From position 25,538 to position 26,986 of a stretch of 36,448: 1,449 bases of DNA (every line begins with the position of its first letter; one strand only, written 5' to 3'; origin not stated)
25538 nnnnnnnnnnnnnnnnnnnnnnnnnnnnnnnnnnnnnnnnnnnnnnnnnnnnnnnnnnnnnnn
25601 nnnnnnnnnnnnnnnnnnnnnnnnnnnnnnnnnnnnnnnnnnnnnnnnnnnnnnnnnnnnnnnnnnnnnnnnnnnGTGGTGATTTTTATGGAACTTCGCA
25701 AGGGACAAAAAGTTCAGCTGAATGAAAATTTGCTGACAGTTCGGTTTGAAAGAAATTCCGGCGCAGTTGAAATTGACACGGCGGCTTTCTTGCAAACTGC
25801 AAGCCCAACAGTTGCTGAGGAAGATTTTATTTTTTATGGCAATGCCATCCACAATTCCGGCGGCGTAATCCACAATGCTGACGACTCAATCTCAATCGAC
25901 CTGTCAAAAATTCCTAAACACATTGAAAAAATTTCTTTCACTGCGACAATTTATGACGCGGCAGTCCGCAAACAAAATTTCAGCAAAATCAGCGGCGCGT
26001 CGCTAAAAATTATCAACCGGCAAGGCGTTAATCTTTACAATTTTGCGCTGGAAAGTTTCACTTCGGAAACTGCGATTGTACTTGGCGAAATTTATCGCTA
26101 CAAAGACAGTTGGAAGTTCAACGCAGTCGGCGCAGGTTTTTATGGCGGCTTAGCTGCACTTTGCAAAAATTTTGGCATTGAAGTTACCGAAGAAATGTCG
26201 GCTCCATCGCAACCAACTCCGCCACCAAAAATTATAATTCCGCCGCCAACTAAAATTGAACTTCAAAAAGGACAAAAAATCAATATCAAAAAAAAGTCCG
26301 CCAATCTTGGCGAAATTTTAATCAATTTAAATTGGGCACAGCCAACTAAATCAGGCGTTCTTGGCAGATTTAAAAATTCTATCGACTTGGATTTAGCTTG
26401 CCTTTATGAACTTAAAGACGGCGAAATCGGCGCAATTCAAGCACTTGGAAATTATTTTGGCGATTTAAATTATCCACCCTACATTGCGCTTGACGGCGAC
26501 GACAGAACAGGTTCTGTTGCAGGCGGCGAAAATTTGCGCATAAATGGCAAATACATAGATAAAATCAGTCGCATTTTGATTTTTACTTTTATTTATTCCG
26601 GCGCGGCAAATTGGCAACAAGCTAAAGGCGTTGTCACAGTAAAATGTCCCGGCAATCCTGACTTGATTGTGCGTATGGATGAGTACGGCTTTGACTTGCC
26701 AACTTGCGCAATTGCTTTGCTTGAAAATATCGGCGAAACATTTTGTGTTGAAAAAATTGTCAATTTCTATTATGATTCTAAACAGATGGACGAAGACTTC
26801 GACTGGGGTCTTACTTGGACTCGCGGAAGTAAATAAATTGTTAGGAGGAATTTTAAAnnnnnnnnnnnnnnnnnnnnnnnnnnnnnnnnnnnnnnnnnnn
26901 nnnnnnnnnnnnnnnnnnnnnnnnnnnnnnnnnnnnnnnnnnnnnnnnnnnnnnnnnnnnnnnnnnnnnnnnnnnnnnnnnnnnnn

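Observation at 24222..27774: Compact TerD-paralog operon with a membrane-tethered TerD, a TerA-like protein, a canonical TerD and HypA, but none of the classical Ter partners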

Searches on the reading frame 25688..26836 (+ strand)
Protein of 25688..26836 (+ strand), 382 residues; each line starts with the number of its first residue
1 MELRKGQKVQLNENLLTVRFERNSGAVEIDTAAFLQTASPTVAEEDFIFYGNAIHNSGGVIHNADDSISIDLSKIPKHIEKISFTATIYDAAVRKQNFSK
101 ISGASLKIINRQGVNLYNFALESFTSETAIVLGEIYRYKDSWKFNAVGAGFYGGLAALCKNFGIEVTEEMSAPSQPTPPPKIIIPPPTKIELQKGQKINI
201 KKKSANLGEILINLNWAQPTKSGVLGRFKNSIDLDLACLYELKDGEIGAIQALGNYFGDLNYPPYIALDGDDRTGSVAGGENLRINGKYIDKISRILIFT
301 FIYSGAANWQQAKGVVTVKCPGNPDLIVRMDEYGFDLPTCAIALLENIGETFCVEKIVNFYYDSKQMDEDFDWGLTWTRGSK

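Call 3: search_protein_families(library=pfam, proteins=[window:25688-26836:+], max_evalue=0.01)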
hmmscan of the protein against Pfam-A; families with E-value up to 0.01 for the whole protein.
window:25688-26836:+ (382 aa): 1 family
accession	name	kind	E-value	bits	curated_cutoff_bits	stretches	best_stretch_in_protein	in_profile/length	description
PF02342.23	TerD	-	5.3e-52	176.5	25.3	2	1-162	3-187/187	TerD domain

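Call 4: search_protein_families(library=ncbifam, proteins=[window:25688-26836:+], max_evalue=0.01)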
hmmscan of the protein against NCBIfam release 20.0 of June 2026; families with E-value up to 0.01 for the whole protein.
window:25688-26836:+ (382 aa): 0 families

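Call 34: find_related_loci(query=window:25688-26836:+, collection=metagenome_contigs, flank=8000)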
Query window:25688-26836:+ (382 aa) in metagenome_contigs; peptide patterns used: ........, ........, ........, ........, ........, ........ (x = any residue, [..] = any of these).
464 stretches matched a pattern, but none encodes a relative of the query by tblastn (E <= 1e-3).
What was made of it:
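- Tried and rejected: The scan with the TerA-like protein alone found no confirmed relative (call 34).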

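Call 50: find_related_loci(query=A2, collection=metagenome_contigs, flank=6000)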
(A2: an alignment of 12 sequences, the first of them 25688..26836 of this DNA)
Query A2 (382 aa) in metagenome_contigs; peptide patterns used: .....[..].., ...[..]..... (x = any residue, [..] = any of these).
366 stretches matched a pattern; 310 encode a relative of the query (tblastn E <= 1e-3); the best 80 are kept; 80 distinct loci.
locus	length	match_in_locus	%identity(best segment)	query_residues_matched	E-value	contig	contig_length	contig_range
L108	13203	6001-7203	65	1-380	5e-168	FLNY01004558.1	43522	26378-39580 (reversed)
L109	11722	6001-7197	66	1-382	4e-165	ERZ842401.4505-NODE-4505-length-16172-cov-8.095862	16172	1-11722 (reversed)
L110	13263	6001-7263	60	1-382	3e-164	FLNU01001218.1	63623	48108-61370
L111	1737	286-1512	62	1-382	2e-178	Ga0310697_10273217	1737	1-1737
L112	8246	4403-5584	63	1-382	3e-164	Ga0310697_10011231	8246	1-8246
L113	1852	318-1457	65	1-382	2e-177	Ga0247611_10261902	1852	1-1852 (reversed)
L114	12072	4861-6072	64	1-382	4e-163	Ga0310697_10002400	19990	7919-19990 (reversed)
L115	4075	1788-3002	64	1-382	2e-168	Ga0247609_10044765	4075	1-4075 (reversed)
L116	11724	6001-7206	64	1-382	7e-163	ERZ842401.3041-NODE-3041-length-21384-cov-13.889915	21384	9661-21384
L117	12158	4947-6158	64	1-382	4e-163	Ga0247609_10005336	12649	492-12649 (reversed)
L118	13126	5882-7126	62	1-382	3e-162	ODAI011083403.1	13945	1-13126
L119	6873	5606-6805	63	1-382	2e-162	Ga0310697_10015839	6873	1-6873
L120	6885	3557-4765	63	1-382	6e-162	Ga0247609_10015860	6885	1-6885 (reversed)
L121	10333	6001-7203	62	1-382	6e-161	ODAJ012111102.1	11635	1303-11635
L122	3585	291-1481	63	1-382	1e-167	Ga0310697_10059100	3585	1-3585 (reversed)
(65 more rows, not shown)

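Call 56: search_dna_similar(query=window:25688-26836:+, collection=plasmids, mode=protein, max_rows=12, rows=spread)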
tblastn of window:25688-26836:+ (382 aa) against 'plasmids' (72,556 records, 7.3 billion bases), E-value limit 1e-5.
Records with a match: 2744; places in all: 12609; records where one place covers at least 80% of the query: 2506.
Best place of each record, by identity: <60% 2744.
By first word of the organism name: Klebsiella 1171; Escherichia 440; Enterobacter 366; Salmonella 351; Pseudomonas 135; Citrobacter 65; Raoultella 34; Streptomyces 32; Leclercia 19; Rhodococcus 17; and 53 more.
By predicted mobility (MOB-suite, as given by PLSDB): conjugative 1678; non-mobilizable 995; mobilizable 71.
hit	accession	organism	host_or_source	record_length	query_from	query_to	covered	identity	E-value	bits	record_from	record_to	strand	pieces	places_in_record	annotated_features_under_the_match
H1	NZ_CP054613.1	Paenibacillus cellulosilyticus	cell culture,soil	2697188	5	382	99%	44.8%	5e-96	320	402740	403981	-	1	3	none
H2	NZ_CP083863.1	Enterobacter kobei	Homo sapiens,sputum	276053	1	382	100%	35.1%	2e-53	197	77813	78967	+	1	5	TerD family protein | tellurium resistance-associated protein TerZ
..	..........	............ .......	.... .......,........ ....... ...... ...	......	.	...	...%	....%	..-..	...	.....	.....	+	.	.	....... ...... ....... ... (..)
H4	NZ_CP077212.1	Enterobacter cloacae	-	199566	1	382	100%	34.9%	8e-53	196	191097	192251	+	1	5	TerD family protein (x2)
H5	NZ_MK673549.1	Salmonella enterica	Pig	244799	1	382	100%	34.9%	8e-53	196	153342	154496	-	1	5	TerD family protein (x2)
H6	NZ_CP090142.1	Salmonella enterica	Homo sapiens,stool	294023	1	382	100%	34.9%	8e-53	196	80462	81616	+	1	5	TerD family protein (x2)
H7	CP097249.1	Klebsiella pneumoniae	Homo sapiens,blood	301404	29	382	93%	35.6%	1e-51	192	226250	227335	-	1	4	TerD family protein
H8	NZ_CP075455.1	Klebsiella pneumoniae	a feces sample of swine origin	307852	29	382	93%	35.4%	6e-54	199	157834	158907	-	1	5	terA: tellurium resistance system protein TerA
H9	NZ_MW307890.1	Klebsiella pneumoniae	-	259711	29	382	93%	35.2%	3e-53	197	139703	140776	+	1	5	terA: tellurium resistance system protein TerA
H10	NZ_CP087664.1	Klebsiella pneumoniae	Homo sapiens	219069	29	382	93%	34.9%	3e-52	194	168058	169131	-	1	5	terA: tellurium resistance system protein TerA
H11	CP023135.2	Klebsiella pneumoniae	Homo sapiens,Pus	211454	29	376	90%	34.5%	8e-37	201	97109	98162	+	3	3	none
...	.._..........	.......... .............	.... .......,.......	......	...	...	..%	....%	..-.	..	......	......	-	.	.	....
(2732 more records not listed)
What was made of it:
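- On TerA: tblastn gives 35% identity at 93-100% coverage, E 6e-54, to terA of Klebsiella plasmids (call 56).
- Checked: Gene 3 is a full-length homolog of annotated plasmid TerA (35% identity, 93-100% coverage, E about 1e-53; call 56).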

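Call 57: get_annotated_region(hit=H8, flank=9000)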
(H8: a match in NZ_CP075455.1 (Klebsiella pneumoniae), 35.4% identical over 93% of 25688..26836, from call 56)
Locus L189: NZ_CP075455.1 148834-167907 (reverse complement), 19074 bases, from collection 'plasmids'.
description: Klebsiella pneumoniae strain RGF20-1 plasmid pRGF20-1-tmexCD, complete sequence
organism: Klebsiella pneumoniae (NCBI taxid 573)
taxonomy: Bacteria; Pseudomonadota; Gammaproteobacteria; Enterobacterales; Enterobacteriaceae; Klebsiella; Klebsiella pneumoniae
host: -; source: a feces sample of swine origin; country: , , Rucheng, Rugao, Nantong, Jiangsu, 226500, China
typing (MOB-suite, as given by PLSDB): conjugative; replicon IncFIB,IncHI1B,rep_cluster_1254; relaxase MOBH; mating-pair formation MPF_F
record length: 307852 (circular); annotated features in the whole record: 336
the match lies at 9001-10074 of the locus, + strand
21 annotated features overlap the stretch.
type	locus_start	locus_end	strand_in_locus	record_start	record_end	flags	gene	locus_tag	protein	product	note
CDS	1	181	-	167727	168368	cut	-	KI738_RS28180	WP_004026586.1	TerD family protein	GO:0006950 - response to stress [Evidence IEA]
CDS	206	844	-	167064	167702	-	-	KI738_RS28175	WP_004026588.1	VWA domain-containing protein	-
CDS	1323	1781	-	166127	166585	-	-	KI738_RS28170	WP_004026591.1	ribbon-helix-helix protein, CopG family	GO:0006355 - regulation of DNA-templated transcription [Evidence IEA]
CDS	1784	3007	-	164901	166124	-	-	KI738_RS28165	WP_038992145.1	DUF4236 domain-containing protein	-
CDS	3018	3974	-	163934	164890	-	-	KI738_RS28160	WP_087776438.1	HpcH/HpaI aldolase/citrate lyase family protein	-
CDS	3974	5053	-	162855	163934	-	-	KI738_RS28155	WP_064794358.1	cysteine protease StiP family protein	-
CDS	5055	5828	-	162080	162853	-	-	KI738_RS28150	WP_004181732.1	hypothetical protein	-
CDS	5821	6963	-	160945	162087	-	-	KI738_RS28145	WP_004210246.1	phosphoribosyltransferase domain-containing protein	-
CDS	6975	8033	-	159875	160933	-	-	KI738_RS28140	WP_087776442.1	ATP-grasp domain-containing protein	-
CDS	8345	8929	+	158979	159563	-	-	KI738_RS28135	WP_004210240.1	TerD family protein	-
CDS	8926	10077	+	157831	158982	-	terA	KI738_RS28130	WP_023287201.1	tellurium resistance system protein TerA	-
predicted_resistance_gene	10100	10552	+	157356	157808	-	terB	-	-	tellurium resistance membrane protein TerB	predicted by amrfinderplus; class TELLURIUM; identity 100.0%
predicted_resistance_gene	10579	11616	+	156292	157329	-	terC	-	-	tellurium resistance membrane protein TerC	predicted by amrfinderplus; class TELLURIUM; identity 99.13%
predicted_resistance_gene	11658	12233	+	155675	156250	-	terD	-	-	tellurium resistance membrane protein TerD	predicted by amrfinderplus; class TELLURIUM; identity 98.96%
predicted_resistance_gene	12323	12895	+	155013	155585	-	terE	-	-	tellurium resistance cAMP binding protein TerE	predicted by amrfinderplus; class TELLURIUM; identity 99.48%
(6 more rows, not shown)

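Call 72: search_protein_families(library=padloc, proteins=[window:25688-26836:+], max_evalue=0.01)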
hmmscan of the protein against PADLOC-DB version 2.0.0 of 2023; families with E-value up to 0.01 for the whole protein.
window:25688-26836:+ (382 aa): 0 families
